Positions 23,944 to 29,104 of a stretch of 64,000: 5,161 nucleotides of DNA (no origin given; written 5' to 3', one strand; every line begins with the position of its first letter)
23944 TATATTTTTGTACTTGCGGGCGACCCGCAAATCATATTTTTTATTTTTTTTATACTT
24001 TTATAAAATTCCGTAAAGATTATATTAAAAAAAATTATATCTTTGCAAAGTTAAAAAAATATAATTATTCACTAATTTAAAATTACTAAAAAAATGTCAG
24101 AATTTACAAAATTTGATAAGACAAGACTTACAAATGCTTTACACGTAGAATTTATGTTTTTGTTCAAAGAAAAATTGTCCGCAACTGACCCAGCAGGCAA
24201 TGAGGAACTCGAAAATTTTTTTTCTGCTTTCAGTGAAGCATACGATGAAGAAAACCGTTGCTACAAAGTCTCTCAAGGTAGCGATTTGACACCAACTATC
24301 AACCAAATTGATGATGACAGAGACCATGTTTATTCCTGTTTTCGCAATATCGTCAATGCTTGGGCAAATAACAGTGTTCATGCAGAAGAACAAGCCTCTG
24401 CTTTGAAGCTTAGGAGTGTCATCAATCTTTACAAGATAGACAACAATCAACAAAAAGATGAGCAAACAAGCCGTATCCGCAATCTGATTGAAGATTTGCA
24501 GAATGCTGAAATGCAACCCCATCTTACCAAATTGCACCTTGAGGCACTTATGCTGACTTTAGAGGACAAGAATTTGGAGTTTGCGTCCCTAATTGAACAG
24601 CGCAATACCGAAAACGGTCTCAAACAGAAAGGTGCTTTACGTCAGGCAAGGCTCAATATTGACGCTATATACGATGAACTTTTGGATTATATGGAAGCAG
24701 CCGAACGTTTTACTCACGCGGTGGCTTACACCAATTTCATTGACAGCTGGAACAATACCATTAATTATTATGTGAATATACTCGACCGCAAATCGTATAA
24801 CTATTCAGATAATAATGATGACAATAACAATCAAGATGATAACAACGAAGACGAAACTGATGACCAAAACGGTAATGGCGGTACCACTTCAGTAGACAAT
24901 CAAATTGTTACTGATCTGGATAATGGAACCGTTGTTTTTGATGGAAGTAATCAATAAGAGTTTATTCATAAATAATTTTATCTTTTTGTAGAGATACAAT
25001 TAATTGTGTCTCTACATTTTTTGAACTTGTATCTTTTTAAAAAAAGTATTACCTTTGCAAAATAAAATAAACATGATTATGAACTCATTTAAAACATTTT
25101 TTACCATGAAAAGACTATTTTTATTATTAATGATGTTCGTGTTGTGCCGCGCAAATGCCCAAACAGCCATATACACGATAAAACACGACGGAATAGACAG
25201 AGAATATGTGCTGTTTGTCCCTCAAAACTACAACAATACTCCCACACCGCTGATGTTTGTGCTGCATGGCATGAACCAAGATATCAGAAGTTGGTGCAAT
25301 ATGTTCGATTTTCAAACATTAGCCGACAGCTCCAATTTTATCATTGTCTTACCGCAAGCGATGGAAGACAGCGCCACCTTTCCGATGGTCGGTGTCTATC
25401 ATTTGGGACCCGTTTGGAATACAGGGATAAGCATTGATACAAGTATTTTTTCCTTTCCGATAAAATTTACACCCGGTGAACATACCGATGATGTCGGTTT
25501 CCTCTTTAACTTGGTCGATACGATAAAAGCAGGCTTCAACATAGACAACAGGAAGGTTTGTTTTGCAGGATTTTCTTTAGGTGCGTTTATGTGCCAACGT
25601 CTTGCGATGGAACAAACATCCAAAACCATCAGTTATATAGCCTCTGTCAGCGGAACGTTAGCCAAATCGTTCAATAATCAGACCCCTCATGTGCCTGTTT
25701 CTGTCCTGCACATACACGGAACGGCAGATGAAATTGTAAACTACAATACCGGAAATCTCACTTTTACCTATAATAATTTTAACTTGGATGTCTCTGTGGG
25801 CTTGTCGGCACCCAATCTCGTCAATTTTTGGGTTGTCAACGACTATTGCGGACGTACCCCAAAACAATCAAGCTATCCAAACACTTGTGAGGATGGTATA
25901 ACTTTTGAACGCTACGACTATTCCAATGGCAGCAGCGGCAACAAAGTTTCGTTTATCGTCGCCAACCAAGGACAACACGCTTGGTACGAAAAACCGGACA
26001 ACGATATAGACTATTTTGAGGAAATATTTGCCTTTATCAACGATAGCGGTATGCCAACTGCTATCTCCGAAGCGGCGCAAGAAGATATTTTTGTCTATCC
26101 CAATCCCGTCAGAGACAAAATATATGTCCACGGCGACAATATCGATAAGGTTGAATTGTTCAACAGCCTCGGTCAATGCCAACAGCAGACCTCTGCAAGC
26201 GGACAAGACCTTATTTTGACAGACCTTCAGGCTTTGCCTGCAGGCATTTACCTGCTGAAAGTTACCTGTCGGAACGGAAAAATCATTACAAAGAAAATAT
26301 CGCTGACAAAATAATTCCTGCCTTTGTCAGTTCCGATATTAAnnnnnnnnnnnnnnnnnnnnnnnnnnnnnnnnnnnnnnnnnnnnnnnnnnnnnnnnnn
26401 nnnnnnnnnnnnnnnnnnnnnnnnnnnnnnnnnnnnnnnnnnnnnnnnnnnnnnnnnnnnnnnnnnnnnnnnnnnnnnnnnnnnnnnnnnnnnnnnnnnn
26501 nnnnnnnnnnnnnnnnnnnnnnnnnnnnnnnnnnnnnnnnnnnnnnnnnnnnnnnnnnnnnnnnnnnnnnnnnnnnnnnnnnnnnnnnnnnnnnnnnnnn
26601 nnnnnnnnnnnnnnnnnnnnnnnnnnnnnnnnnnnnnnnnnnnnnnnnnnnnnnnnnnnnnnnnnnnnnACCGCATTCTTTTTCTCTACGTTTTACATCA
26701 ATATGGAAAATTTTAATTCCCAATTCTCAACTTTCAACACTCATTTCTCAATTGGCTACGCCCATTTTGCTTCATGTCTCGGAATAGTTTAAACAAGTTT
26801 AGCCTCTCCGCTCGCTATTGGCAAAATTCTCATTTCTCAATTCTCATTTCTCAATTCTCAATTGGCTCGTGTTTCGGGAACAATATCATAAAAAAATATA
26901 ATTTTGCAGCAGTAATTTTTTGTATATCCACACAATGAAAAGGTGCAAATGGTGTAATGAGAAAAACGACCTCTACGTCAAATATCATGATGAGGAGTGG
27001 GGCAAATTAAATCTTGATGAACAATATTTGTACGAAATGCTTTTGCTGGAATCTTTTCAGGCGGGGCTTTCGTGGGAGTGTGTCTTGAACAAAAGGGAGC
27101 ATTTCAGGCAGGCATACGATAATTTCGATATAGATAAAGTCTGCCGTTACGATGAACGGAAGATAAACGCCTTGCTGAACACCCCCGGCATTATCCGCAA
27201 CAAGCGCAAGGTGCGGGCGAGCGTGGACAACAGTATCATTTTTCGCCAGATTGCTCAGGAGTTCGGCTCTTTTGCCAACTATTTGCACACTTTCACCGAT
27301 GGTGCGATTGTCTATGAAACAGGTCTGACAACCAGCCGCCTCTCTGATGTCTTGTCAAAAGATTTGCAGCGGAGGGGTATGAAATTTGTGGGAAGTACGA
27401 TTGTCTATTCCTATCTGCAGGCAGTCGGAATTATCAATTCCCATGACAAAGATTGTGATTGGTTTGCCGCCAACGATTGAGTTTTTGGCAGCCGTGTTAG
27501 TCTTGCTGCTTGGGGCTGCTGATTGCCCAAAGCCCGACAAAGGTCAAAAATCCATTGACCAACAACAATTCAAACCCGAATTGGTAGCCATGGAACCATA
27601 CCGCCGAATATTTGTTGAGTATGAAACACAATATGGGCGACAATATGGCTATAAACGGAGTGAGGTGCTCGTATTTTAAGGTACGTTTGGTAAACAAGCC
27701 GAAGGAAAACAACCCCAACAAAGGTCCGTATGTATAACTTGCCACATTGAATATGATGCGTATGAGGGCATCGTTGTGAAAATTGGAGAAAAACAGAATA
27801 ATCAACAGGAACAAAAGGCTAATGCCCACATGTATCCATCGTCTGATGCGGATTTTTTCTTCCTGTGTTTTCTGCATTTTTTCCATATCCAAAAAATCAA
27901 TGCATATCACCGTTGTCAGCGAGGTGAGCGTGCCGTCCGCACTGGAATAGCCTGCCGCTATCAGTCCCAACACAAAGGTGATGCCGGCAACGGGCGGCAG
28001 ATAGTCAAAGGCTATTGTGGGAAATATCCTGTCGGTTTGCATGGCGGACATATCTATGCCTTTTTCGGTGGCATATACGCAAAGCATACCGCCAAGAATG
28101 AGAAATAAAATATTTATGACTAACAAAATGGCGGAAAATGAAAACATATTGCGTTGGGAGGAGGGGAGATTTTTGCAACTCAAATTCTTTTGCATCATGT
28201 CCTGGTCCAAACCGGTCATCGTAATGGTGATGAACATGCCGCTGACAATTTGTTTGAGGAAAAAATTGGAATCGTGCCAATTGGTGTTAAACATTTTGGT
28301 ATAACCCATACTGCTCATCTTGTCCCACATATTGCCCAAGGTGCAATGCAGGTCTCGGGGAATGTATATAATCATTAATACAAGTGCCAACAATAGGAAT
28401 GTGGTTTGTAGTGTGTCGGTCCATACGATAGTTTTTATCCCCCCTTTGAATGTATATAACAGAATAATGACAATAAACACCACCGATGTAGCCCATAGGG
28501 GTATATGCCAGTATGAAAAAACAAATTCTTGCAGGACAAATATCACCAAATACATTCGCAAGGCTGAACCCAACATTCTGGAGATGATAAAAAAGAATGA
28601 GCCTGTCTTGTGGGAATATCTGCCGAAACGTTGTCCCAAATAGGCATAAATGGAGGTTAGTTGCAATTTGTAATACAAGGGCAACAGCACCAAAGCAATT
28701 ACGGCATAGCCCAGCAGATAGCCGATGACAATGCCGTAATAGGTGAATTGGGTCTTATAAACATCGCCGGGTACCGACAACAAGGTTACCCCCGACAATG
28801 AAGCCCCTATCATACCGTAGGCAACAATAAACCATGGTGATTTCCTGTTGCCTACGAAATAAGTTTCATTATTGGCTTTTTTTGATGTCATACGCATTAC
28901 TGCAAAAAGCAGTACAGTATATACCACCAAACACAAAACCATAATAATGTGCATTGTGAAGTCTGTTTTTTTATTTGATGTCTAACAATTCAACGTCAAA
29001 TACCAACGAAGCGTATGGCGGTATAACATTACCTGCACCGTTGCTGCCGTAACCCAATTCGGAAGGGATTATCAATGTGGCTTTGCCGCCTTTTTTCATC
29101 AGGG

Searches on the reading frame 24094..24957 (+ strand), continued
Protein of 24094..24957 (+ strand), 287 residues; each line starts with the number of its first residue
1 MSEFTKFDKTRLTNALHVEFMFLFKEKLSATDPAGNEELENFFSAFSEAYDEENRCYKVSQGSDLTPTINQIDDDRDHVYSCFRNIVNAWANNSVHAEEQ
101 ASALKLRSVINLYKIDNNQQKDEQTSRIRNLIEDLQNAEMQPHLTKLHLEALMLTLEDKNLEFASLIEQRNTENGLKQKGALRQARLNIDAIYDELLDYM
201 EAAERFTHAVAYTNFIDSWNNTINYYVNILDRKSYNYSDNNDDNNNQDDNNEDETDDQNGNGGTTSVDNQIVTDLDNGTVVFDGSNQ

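Call 94: find_encoding_contigs(protein=P0179, flank=1500, max_places=3)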
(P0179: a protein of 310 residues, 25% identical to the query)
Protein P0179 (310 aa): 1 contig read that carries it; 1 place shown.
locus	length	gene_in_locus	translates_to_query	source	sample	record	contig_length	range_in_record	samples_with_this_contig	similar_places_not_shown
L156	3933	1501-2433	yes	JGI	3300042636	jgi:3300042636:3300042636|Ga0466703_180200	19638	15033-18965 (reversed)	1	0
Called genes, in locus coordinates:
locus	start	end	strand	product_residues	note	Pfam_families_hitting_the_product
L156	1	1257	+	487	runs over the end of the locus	-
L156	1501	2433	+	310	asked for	PF19775:DUF6261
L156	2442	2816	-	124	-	-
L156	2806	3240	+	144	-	-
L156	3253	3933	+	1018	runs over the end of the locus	PF17132:Glyco_hydro_106, PF22666:Glyco_hydro_2_N2 (weak)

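Call 95: find_encoding_contigs(protein=P0199, flank=1500, max_places=3)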
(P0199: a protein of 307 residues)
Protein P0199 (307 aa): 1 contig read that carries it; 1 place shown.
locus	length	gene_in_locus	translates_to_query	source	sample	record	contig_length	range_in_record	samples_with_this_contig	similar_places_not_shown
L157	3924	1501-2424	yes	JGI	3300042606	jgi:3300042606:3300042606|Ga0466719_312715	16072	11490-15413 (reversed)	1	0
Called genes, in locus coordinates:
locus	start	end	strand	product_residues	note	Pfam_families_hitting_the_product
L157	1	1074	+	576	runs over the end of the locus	?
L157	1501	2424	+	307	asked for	PF19775:DUF6261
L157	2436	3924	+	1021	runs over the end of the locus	PF17132:Glyco_hydro_106, PF22666:Glyco_hydro_2_N2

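Call 96: find_encoding_contigs(protein=P0212, flank=1500, max_places=3)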
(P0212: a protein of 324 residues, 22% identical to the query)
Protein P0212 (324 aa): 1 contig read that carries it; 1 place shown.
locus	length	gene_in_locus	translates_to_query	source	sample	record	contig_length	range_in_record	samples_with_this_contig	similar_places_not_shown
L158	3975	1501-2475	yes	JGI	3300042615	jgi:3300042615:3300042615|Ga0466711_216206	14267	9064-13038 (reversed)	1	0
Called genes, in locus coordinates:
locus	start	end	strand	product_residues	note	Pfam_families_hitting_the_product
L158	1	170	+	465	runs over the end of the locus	?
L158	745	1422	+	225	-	-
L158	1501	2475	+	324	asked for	PF19775:DUF6261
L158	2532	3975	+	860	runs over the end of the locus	PF19081:Ig_7 (weak), PF09603:Fib_succ_major (weak)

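Call 97: find_encoding_contigs(protein=P0163, flank=1500, max_places=3)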
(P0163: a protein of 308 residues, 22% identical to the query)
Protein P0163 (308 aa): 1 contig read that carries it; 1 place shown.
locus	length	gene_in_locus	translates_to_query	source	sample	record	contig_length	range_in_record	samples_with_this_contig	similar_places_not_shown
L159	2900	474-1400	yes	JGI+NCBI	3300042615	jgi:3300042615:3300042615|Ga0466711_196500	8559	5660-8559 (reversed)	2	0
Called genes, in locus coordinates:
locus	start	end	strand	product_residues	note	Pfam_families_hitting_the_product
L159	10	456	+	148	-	-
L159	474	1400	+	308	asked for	PF19775:DUF6261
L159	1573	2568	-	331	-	PF04055:Radical_SAM, PF16199:Radical_SAM_C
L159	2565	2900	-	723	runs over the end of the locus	PF00089:Trypsin (faint), PF13365:Trypsin_2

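Call 102: search_protein_families(library=pfam, proteins=[L152:1501-2430:+, L156:1501-2433:+, L158:1501-2475:+, L152:2584-3180:+, L153:2861-3529:+, L155:563-1249:-], max_evalue=0.01)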
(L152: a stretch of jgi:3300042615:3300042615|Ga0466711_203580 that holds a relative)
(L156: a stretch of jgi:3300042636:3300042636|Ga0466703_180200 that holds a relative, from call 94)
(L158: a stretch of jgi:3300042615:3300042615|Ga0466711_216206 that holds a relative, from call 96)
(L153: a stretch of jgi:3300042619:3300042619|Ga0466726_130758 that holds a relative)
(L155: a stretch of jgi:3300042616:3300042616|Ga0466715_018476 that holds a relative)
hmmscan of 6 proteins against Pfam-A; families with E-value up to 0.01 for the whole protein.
L152:1501-2430:+ (309 aa): 1 family
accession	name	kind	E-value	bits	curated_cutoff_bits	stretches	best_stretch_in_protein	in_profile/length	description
PF19775.4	DUF6261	-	1.5e-36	126.1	27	1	65-218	1-154/154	Family of unknown function (DUF6261)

L156:1501-2433:+ (310 aa): 1 family
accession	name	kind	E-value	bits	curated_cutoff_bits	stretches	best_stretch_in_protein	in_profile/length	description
PF19775.4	DUF6261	-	1.7e-36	125.9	27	1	64-217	1-154/154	Family of unknown function (DUF6261)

L158:1501-2475:+ (324 aa): 1 family
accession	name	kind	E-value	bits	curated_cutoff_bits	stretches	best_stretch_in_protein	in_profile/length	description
PF19775.4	DUF6261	-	2.8e-33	115.5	27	1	64-217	1-154/154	Family of unknown function (DUF6261)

L152:2584-3180:+ (198 aa): 1 family
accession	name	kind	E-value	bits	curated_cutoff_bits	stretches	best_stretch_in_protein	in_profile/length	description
PF05635.17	23S_rRNA_IVP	-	2.9e-05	24.7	33.8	1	19-101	11-87/106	23S rRNA-intervening sequence protein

L153:2861-3529:+ (222 aa): 1 family
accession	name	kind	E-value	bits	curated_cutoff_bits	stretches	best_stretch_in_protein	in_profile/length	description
PF06804.17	Lipoprotein_18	-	0.0055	16.2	25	1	104-154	63-117/323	NlpB/DapX lipoprotein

L155:563-1249:- (228 aa): 0 families

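Call 115: search_protein_families(library=padloc, proteins=[window:24094-24957:+, L152:1501-2430:+, L157:1501-2424:+], max_evalue=0.01)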
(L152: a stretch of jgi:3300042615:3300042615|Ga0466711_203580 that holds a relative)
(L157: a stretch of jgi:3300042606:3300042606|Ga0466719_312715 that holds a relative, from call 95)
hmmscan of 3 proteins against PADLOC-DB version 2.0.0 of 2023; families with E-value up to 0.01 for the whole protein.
window:24094-24957:+ (287 aa): 1 family
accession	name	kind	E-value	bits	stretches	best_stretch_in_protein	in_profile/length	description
PDLC02386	pAgo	-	0.00023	17.8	1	99-230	254-383/697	-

L152:1501-2430:+ (309 aa): 2 families
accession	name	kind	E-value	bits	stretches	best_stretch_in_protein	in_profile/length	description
PDLC00598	ZorA1|ZorA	-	0.0035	13.8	0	75-196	351-473/663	MotA/ExbB/TolQ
PDLC00648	ZorA3|ZorA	-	0.0042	13.9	1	67-234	338-498/692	MotA/ExbB/TolQ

L157:1501-2424:+ (307 aa): 0 families

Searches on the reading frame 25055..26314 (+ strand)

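Call 10: search_protein_families(library=pfam, proteins=[window:25055-26314:+], max_evalue=0.01)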
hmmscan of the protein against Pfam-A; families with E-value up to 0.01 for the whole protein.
window:25055-26314:+ (419 aa): 3 families
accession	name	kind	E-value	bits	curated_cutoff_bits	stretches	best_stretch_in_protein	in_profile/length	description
PF18962.6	Por_Secre_tail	-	1.6e-11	44.8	27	1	347-415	1-73/75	Secretion system C-terminal sorting domain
PF02230.22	Abhydrolase_2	-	2.9e-11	44.1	23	1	62-237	12-179/217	Phospholipase/Carboxylesterase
PF03959.19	FSH1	-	0.0026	17.9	21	1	168-229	103-175/211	Serine hydrolase (FSH1)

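Call 11: search_protein_families(library=ncbifam, proteins=[window:25055-26314:+], max_evalue=0.01)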
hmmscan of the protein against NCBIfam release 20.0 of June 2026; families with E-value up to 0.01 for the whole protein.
window:25055-26314:+ (419 aa): 8 families
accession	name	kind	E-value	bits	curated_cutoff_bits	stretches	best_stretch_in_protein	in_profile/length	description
NF050058.1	e_dPHAscl_type1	hypoth_equivalog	8.8e-32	110.7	150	1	44-327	3-275/276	extracellular catalytic domain type 1 short-chain-length polyhydroxyalkanoate depolymerase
TIGR04183.1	Por_Secre_tail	domain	1.2e-11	44.4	23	1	347-415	1-69/72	T9SS type A sorting domain-containing protein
TIGR01840.1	esterase_phb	subfamily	5.1e-09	35.9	107.85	1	52-103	2-52/213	PHB depolymerase family esterase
NF050059.1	e_dPHAscl_type2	hypoth_equivalog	3.2e-06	26.7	280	1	36-106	192-267/305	extracellular catalytic domain type 2 short-chain-length polyhydroxyalkanoate depolymerase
NF033708.1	T9SS_Cterm_ChiA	domain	0.00067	19.5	40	1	363-416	1-54/55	T9SS sorting signal type C domain-containing protein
NF038113.1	T9SSA_dep_M36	equivalog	0.0034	15.6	885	1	334-410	782-862/869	T9SS-dependent M36 family metallopeptidase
NF041759.1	mac_hydro_EstT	equivalog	0.0048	16.1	450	0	139-234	68-159/278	macrolide hydrolase EstT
NF052610.1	macro_16_ester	equivalog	0.0057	16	420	0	160-229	90-157/281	alpha/beta fold macrolide esterase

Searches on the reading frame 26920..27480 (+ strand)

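Call 10: search_protein_families(library=pfam, proteins=[window:26920-27480:+], max_evalue=0.01)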
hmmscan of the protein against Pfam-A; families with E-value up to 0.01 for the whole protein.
window:26920-27480:+ (186 aa): 2 families
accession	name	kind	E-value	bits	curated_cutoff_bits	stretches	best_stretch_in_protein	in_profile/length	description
PF03352.18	Adenine_glyco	-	1.2e-64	217.9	25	1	11-179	1-174/177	Methyladenine glycosylase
PF01352.32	KRAB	-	0.0035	17.4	20.4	1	17-50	6-39/42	KRAB box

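Call 11: search_protein_families(library=ncbifam, proteins=[window:26920-27480:+], max_evalue=0.01)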
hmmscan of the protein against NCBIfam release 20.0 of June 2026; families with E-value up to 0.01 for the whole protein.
window:26920-27480:+ (186 aa): 2 families
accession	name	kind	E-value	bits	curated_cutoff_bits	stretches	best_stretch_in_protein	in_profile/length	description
TIGR00624.1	tag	subfamily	5.8e-49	166.2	232.5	1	7-180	1-177/179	DNA-3-methyladenine glycosylase I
NF007678.0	PRK10353.1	equivalog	5.8e-45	153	349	1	6-182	1-182/189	DNA-3-methyladenine glycosylase I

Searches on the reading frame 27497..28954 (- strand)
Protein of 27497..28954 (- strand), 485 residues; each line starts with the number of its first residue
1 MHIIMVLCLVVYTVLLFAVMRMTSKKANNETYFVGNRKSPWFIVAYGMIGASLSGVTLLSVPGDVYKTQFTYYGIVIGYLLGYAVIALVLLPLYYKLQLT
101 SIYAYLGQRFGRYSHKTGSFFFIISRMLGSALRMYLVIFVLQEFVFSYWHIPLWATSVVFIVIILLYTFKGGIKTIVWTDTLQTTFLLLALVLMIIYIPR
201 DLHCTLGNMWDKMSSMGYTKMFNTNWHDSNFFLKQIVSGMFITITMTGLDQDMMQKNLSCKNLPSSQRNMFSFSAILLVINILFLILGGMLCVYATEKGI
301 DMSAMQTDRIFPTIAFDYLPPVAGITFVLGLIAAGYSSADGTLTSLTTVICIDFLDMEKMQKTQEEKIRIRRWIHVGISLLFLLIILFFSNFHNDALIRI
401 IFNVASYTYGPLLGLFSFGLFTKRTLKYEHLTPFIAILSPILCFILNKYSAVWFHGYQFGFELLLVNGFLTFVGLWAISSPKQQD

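Call 10: search_protein_families(library=pfam, proteins=[window:27497-28954:-], max_evalue=0.01)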
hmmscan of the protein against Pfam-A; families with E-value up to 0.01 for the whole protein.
window:27497-28954:- (485 aa): 1 family
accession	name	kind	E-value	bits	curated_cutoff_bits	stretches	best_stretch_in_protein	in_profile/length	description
PF00474.23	SSF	-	2.6e-25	89.6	22.8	1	32-425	1-394/406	Sodium:solute symporter family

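Call 11: search_protein_families(library=ncbifam, proteins=[window:27497-28954:-], max_evalue=0.01)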
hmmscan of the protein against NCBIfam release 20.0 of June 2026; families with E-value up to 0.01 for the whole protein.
window:27497-28954:- (485 aa): 6 families
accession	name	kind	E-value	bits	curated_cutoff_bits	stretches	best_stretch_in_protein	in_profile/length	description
TIGR00813.1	sss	superfamily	1.8e-44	152.5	184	1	32-425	1-399/411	sodium/solute symporter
NF007790.0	PRK10484.1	equivalog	1.9e-26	93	401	1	4-455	4-460/527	solute:sodium symporter family transporter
TIGR02119.1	panF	equivalog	4.3e-11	42.5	328.05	1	4-443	4-436/471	sodium/pantothenate symporter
TIGR02121.1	Na_Pro_sym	equivalog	9.8e-11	41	515.5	1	5-401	3-394/488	sodium/proline symporter PutP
TIGR03648.1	Na_symport_lg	subfamily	3.6e-09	35.6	320.75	1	8-200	3-192/547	VC_2705 family sodium/solute symporter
NF011948.0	PRK15419.1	equivalog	0.00044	19.2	955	1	4-412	8-415/502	sodium/proline symporter PutP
